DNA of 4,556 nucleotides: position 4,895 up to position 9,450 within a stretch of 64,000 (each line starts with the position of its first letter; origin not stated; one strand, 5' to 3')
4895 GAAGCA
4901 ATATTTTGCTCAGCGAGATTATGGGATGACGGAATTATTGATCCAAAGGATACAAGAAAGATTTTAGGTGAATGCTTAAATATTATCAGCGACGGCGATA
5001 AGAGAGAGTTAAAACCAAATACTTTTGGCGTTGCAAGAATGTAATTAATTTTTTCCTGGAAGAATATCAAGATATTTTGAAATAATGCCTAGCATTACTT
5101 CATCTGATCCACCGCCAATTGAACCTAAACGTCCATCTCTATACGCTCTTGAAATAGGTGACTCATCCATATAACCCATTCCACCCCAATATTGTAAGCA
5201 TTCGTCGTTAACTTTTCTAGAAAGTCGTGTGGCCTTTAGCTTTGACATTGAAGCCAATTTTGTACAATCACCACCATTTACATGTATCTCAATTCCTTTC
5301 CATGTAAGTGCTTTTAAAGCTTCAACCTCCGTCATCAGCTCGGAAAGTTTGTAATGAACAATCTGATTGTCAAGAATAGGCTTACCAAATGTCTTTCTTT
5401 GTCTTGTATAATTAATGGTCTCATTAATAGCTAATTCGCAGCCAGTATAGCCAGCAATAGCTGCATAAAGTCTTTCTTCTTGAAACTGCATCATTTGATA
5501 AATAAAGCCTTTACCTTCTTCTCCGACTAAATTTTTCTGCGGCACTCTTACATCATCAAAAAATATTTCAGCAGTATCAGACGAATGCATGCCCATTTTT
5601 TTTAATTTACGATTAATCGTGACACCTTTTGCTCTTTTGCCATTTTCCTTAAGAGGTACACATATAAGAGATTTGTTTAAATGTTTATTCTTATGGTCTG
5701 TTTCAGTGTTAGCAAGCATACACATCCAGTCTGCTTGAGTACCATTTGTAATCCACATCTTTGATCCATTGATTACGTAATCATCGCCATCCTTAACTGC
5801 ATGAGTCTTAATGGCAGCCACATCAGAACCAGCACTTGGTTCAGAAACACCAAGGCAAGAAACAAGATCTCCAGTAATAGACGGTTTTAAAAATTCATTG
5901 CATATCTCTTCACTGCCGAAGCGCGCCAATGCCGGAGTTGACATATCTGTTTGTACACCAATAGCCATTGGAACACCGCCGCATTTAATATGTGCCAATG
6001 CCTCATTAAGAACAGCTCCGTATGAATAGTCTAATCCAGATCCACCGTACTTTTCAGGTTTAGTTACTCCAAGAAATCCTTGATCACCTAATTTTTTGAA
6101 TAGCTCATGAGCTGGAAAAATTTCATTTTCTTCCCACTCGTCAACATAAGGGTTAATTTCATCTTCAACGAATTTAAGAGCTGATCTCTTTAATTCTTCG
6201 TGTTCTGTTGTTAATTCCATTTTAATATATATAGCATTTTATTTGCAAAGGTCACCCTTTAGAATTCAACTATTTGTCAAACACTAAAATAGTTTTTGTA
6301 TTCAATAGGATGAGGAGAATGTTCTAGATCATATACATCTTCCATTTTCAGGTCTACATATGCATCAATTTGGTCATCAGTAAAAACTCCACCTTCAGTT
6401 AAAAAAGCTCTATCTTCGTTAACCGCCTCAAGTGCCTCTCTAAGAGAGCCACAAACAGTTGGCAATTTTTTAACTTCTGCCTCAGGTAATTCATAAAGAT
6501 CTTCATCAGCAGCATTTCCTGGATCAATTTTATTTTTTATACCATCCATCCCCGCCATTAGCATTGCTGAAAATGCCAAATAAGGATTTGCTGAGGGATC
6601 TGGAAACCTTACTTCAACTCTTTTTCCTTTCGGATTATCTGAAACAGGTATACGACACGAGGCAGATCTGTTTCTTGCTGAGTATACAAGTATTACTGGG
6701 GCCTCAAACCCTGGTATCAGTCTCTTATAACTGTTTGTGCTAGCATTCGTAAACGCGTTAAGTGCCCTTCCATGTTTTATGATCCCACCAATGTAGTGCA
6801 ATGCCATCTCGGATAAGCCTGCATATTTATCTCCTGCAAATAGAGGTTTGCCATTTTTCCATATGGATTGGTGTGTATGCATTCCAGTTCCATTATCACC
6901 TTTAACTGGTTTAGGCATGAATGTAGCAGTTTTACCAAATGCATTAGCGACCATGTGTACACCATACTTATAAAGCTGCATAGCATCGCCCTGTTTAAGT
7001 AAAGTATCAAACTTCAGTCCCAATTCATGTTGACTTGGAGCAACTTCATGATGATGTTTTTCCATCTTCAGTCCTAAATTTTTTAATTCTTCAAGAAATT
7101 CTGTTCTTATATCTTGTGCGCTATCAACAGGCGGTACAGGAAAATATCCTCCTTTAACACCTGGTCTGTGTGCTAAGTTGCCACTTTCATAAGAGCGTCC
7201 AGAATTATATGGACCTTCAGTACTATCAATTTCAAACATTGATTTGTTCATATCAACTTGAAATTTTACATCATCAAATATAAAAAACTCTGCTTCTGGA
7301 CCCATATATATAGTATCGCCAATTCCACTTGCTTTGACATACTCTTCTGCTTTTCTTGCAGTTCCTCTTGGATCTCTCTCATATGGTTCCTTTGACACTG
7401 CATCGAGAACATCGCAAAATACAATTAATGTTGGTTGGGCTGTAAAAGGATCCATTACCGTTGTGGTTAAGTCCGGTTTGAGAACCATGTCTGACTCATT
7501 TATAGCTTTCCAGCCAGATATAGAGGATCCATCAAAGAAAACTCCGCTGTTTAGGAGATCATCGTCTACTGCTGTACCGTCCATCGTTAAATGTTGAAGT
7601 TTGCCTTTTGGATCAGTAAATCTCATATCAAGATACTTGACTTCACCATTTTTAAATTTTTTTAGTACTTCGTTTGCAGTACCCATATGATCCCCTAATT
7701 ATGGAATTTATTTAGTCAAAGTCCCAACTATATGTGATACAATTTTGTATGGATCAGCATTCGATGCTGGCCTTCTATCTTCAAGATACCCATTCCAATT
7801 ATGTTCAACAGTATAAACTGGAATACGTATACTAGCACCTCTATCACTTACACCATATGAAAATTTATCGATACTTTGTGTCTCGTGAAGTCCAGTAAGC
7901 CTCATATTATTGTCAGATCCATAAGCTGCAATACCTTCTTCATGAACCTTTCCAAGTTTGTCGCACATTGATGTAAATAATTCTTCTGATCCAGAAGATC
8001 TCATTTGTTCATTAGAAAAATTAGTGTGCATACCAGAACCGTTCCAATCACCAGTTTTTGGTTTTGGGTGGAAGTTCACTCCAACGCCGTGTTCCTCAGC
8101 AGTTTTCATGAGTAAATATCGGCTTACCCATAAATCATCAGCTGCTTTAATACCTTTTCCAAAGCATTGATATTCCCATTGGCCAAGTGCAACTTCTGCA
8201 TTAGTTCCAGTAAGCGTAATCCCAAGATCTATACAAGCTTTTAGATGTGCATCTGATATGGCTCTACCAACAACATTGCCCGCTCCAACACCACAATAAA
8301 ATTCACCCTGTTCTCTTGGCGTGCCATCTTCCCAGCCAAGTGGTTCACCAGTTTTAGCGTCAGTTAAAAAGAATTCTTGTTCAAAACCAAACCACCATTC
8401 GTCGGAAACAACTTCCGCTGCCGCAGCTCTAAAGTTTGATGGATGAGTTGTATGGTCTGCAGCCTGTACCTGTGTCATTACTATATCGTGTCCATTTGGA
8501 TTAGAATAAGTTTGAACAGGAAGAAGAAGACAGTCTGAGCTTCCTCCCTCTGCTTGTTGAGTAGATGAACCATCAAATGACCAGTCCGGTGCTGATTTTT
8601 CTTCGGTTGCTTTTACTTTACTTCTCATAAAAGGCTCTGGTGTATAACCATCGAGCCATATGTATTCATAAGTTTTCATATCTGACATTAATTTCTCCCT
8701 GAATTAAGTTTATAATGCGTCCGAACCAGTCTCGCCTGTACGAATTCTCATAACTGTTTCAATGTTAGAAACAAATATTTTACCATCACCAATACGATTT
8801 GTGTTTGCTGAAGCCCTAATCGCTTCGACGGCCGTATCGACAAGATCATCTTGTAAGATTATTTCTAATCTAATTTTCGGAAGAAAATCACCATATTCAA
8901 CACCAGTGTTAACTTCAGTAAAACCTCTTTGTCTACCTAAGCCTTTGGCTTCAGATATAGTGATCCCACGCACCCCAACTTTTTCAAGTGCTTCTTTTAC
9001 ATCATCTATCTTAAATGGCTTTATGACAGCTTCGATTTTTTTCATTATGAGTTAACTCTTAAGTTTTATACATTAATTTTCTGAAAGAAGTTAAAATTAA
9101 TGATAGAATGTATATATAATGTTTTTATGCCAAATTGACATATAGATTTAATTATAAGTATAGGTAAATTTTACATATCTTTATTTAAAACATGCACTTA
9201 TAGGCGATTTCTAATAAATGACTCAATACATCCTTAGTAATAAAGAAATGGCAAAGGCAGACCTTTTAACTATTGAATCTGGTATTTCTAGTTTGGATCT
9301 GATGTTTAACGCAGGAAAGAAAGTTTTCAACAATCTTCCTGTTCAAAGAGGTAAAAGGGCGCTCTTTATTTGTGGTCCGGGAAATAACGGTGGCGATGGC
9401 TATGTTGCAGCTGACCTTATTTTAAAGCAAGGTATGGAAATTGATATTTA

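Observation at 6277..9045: glnB-glnII-glnA: two glutamine synthetase classes in one operon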

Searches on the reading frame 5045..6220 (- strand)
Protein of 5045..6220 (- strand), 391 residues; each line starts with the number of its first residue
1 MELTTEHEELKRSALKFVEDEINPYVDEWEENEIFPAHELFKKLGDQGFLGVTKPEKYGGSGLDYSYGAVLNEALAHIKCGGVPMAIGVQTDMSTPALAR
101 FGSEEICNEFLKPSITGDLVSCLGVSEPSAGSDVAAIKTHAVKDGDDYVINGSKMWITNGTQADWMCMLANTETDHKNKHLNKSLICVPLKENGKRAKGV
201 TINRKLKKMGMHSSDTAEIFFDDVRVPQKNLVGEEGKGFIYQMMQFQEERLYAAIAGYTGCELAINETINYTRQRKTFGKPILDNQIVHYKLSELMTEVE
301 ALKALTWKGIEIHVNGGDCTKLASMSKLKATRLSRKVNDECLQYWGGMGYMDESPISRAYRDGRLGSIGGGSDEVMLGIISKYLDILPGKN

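Call 3: search_protein_families(library=ncbifam, proteins=[window:5045-6220:-])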
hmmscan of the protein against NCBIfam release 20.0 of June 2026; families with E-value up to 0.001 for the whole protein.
window:5045-6220:- (391 aa): 22 families
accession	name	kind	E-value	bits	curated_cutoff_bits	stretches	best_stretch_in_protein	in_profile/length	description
NF042972.1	AcrlCoAredClosAcrC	equivalog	2.2e-84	283.3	640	1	2-382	4-374/378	acryloyl-CoA reductase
NF045552.1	GlutCoADH_Des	equivalog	3.3e-69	233.9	470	1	2-380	4-375/387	glutaryl-CoA dehydrogenase Acd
NF008997.0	PRK12341.1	equivalog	7e-67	226.1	537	1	2-381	4-373/382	acyl-CoA dehydrogenase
NF043006.1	CyhCrbnylCoADH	equivalog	1.7e-62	211.6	650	1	12-381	13-372/380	cyclohexane-1-carbonyl-CoA dehydrogenase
NF058590.1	AcCoDHFadEBacil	equivalog_domain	1e-61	209.2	600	2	2-306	20-313/586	acyl-CoA dehydrogenase FadE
NF042439.1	SulpropCoADesulf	equivalog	2e-56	191.4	600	1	13-381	3-367/379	3-sulfinopropanoyl-CoA desulfinase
TIGR03207.1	cyc_hxne_CoA_dh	equivalog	9e-54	182.6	575.35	1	5-382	3-369/372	cyclohexanecarboxyl-CoA dehydrogenase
NF053553.1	prodigi_MBC_PigA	equivalog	3.8e-49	167.8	500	1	2-384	4-379/381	prodigiosin MBC biosynthesis dehydrogenase PigA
NF045652.1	ProlPCPDhRedW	equivalog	3.4e-46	157.8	650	1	6-375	3-364/376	L-prolyl-[peptidyl-carrier protein] dehydrogenase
NF002885.1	PRK03354.1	equivalog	4.3e-46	157.7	540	1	4-381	6-370/378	crotonobetainyl-CoA dehydrogenase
NF037942.1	ac_ACP_DH_MbtN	equivalog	5.1e-42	144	700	1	16-380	11-361/376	mycobactin biosynthesis acyl-ACP dehydrogenase MbtN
TIGR03204.1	pimC_large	equivalog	2.5e-40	138.6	623.85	1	40-307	45-299/395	pimeloyl-CoA dehydrogenase large subunit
NF052270.1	Staph_DH_FadE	equivalog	2.1e-30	105.8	600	1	4-364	22-373/400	acyl-CoA dehydrogenase FadE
NF008594.0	PRK11561.1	equivalog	2.7e-17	62.3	545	1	119-377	178-432/540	isovaleryl-CoA dehydrogenase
NF049984.1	Rv1679_FadE16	equivalog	5.1e-16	58.9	600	1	30-372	20-353/371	Rv1679 family acyl-CoA dehydrogenase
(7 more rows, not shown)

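Call 4: search_protein_families(library=pfam, proteins=[window:5045-6220:-])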
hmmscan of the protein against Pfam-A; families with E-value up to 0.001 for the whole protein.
window:5045-6220:- (391 aa): 5 families
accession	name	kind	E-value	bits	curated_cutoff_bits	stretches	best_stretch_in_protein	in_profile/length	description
PF00441.29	Acyl-CoA_dh_1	-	7e-41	140.3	22.4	1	236-382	1-147/150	Acyl-CoA dehydrogenase, C-terminal domain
PF02771.21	Acyl-CoA_dh_N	-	1.3e-29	103.3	22.9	1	4-118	1-113/113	Acyl-CoA dehydrogenase, N-terminal domain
PF02770.24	Acyl-CoA_dh_M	-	2.3e-24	85.8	33.3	1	122-224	1-97/97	Acyl-CoA dehydrogenase, middle domain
PF08028.16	Acyl-CoA_dh_2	-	9.6e-12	45.8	22.7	1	264-362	14-122/134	Acyl-CoA dehydrogenase, C-terminal domain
PF22924.1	ACOX_C_alpha1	-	0.00086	19.6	27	0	315-384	99-168/169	Acyl-CoA oxidase, C-alpha1 domain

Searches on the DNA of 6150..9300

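Call 87: search_rna_families(source=window, start=6150, end=9300, threshold=evalue, max_evalue=1)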
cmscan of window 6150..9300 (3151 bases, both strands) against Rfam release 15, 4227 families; matches with E-value up to 1: 0.
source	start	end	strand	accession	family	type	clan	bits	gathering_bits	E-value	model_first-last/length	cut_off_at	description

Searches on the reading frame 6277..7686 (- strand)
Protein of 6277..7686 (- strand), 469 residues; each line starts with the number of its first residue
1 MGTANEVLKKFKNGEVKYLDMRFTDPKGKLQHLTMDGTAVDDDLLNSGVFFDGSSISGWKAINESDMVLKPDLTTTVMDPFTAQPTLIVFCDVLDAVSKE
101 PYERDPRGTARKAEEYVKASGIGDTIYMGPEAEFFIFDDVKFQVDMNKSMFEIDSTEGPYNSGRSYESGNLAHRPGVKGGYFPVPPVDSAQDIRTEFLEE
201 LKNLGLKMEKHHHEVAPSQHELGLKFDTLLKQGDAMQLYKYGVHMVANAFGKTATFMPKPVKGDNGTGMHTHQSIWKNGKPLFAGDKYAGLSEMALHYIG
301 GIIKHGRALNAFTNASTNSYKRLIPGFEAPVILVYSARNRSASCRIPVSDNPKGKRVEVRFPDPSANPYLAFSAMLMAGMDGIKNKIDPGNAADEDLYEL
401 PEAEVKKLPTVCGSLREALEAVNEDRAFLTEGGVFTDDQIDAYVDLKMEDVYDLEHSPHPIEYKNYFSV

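Call 3: search_protein_families(library=ncbifam, proteins=[window:6277-7686:-])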
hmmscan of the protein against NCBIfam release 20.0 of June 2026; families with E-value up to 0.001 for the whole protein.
window:6277-7686:- (469 aa): 5 families
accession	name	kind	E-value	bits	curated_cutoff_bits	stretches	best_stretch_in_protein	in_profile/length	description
NF007006.0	PRK09469.1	equivalog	1.4e-214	712.9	845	1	4-469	3-469/469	glutamate--ammonia ligase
TIGR00653.1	GlnA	equivalog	9.7e-195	647.6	429.15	1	6-468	2-462/462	type I glutamate--ammonia ligase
TIGR03105.1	gln_synth_III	equivalog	1.2e-66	225.1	469.6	2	193-453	159-420/435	type III glutamate--ammonia ligase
NF045547.1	GGputSyn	equivalog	4.5e-58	197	650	1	178-448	152-424/438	gamma-glutamylputrescine synthetase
NF041605.1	gln_syn_GlnII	equivalog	1.4e-15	57.3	500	1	174-372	128-321/333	glutamine synthetase GlnII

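Call 4: search_protein_families(library=pfam, proteins=[window:6277-7686:-])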
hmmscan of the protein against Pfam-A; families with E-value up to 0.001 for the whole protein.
window:6277-7686:- (469 aa): 2 families
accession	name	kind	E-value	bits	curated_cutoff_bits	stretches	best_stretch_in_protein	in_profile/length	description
PF00120.29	Gln-synt_C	-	3.2e-133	444.5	24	1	103-466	1-344/344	Glutamine synthetase, catalytic domain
PF03951.24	Gln-synt_N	-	4.5e-30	103.5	33.4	1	15-95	1-81/82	Glutamine synthetase, beta-Grasp domain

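Call 20: find_homologous_proteins(query=window:6277-7686:-, max_evalue=1e-10)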
Query window:6277-7686:- (469 aa): 8000 proteins with E <= 1e-10 among 8000 candidates; the best 120 are listed.
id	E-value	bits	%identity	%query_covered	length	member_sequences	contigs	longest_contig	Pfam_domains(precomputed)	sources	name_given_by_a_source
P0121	0.0e+0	1070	99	100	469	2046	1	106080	PF03951.25,PF00120.30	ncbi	-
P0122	1.5e-286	969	86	100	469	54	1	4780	PF03951.25,PF00120.30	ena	-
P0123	9.3e-284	960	86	100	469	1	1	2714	PF03951.25,PF00120.30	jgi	-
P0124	1.9e-283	959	86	100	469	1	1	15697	PF03951.25,PF00120.30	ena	-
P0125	2.0e-283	958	86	100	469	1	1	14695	PF03951.25,PF00120.30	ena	-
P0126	2.5e-283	958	86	100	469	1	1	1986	PF03951.25,PF00120.30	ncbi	-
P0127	3.4e-283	958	86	100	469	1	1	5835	PF03951.25,PF00120.30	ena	-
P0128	4.0e-283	957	86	100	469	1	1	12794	PF03951.25,PF00120.30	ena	-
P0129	5.3e-283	957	86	100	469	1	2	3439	PF03951.25,PF00120.30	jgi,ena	-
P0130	6.7e-283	957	86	100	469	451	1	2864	PF03951.25,PF00120.30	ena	-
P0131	1.3e-282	956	86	100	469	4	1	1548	PF03951.25,PF00120.30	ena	-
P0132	6.1e-282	954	85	100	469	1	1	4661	PF03951.25,PF00120.30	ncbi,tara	tara:strand:- start:1961 stop:3370 length:1410 start_codon:yes stop_codon:yes gene_type:complete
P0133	7.7e-282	953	85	100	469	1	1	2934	PF03951.25,PF00120.30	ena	-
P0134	5.9e-276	934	85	100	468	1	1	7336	PF03951.25,PF00120.30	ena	-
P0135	2.4e-271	919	82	100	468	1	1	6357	PF03951.25,PF00120.30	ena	-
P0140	8.3e-253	858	76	100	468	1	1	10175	PF03951.25,PF00120.30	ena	-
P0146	1.9e-239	813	72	100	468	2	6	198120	PF03951.25,PF00120.30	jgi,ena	-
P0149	4.5e-238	809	72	100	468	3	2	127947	PF03951.25,PF00120.30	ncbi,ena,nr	ncbi:MAG: type I glutamate--ammonia ligase [Candidatus Pelagibacter sp.]|nr:type I glutamate--ammoni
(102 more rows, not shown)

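Call 28: find_encoding_contigs(protein=P0140, flank=5000, max_places=3)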
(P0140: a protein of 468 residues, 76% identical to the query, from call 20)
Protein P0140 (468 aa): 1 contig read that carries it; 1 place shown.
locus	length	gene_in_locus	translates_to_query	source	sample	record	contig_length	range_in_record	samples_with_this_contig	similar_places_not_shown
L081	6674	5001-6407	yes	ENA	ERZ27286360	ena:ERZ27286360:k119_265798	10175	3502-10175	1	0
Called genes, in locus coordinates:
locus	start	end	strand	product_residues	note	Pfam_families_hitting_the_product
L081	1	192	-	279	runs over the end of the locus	PF01557:FAA_hydrolase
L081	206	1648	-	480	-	PF00171:Aldedh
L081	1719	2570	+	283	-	PF00892:EamA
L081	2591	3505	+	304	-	PF02574:S-methyl_trans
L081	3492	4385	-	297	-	PF00892:EamA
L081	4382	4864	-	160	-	PF04073:tRNA_edit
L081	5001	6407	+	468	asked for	PF03951:Gln-synt_N, PF00120:Gln-synt_C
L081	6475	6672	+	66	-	?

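Call 29: find_encoding_contigs(protein=P0149, flank=5000, max_places=3)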
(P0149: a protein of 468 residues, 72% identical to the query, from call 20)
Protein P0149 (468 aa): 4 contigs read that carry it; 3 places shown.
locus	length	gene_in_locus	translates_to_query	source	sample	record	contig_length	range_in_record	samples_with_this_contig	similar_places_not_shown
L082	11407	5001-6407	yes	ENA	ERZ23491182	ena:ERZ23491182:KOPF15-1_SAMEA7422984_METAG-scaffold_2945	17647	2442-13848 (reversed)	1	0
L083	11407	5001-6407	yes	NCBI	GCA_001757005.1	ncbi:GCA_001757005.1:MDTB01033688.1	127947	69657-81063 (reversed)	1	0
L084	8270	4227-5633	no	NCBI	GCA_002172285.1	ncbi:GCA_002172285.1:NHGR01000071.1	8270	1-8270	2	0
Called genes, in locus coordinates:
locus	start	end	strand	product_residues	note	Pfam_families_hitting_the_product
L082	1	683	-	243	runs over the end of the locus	PF13476:AAA_23 (weak), PF02463:SMC_N (faint), PF00005:ABC_tran, PF09818:ABC_ATPase (faint), PF13304:AAA_21 (weak)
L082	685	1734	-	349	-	PF00528:BPD_transp_1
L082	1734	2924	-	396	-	PF00528:BPD_transp_1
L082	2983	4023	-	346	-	PF00497:SBP_bac_3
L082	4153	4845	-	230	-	PF00535:Glycos_transf_2, PF10111:Glyco_tranf_2_2 (weak), PF13641:Glyco_tranf_2_3 (weak)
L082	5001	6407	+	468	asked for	PF03951:Gln-synt_N, PF00120:Gln-synt_C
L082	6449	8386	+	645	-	PF02518:HATPase_c, PF00204:DNA_gyraseB, PF01751:Toprim, PF00986:DNA_gyraseB_C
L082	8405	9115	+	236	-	-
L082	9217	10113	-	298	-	PF02574:S-methyl_trans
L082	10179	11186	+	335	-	PF01073:3Beta_HSD, PF01370:Epimerase, PF02719:Polysacc_synt_2, PF04321:RmlD_sub_bind, PF07993:NAD_binding_4 (faint), PF16363:GDP_Man_Dehyd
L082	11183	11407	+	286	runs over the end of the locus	PF00483:NTP_transferase, PF12804:NTP_transf_3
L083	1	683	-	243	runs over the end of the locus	PF13476:AAA_23 (weak), PF02463:SMC_N (faint), PF00005:ABC_tran, PF09818:ABC_ATPase (faint), PF13304:AAA_21 (weak)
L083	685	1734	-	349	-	PF00528:BPD_transp_1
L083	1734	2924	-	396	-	PF00528:BPD_transp_1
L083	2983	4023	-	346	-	PF00497:SBP_bac_3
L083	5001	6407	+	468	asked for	PF03951:Gln-synt_N, PF00120:Gln-synt_C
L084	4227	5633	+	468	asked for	PF03951:Gln-synt_N, PF00120:Gln-synt_C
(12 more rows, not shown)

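Call 30: find_encoding_contigs(protein=P0146, flank=5000, max_places=3)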
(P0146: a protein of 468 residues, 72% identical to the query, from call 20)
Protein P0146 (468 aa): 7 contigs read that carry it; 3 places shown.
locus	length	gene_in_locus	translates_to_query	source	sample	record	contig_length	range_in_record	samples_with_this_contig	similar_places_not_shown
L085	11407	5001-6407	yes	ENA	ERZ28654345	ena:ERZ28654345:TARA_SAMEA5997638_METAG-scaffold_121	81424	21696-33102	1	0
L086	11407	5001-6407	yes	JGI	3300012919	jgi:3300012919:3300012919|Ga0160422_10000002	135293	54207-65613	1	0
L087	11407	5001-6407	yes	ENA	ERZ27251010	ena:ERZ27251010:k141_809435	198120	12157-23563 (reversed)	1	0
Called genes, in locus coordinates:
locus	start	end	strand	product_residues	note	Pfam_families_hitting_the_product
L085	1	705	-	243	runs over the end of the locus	PF02463:SMC_N (faint), PF00005:ABC_tran, PF09818:ABC_ATPase (faint), PF13304:AAA_21 (weak)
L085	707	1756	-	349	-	PF00528:BPD_transp_1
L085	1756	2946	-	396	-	PF00528:BPD_transp_1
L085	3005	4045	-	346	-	PF00497:SBP_bac_3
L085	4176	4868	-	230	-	PF00535:Glycos_transf_2, PF10111:Glyco_tranf_2_2 (weak), PF13641:Glyco_tranf_2_3 (weak)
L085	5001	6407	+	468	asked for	PF03951:Gln-synt_N, PF00120:Gln-synt_C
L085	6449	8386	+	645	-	PF02518:HATPase_c, PF00204:DNA_gyraseB, PF01751:Toprim, PF00986:DNA_gyraseB_C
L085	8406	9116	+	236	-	-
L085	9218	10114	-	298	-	PF02574:S-methyl_trans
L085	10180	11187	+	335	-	PF01073:3Beta_HSD, PF01370:Epimerase, PF02719:Polysacc_synt_2, PF04321:RmlD_sub_bind, PF07993:NAD_binding_4 (faint), PF16363:GDP_Man_Dehyd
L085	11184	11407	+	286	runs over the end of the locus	PF00483:NTP_transferase, PF12804:NTP_transf_3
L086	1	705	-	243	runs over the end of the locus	PF02463:SMC_N (faint), PF00005:ABC_tran, PF09818:ABC_ATPase (faint), PF13304:AAA_21 (weak)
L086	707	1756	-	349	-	PF00528:BPD_transp_1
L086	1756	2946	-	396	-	PF00528:BPD_transp_1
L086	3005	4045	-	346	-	PF00497:SBP_bac_3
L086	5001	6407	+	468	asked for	PF03951:Gln-synt_N, PF00120:Gln-synt_C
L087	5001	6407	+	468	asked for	PF03951:Gln-synt_N, PF00120:Gln-synt_C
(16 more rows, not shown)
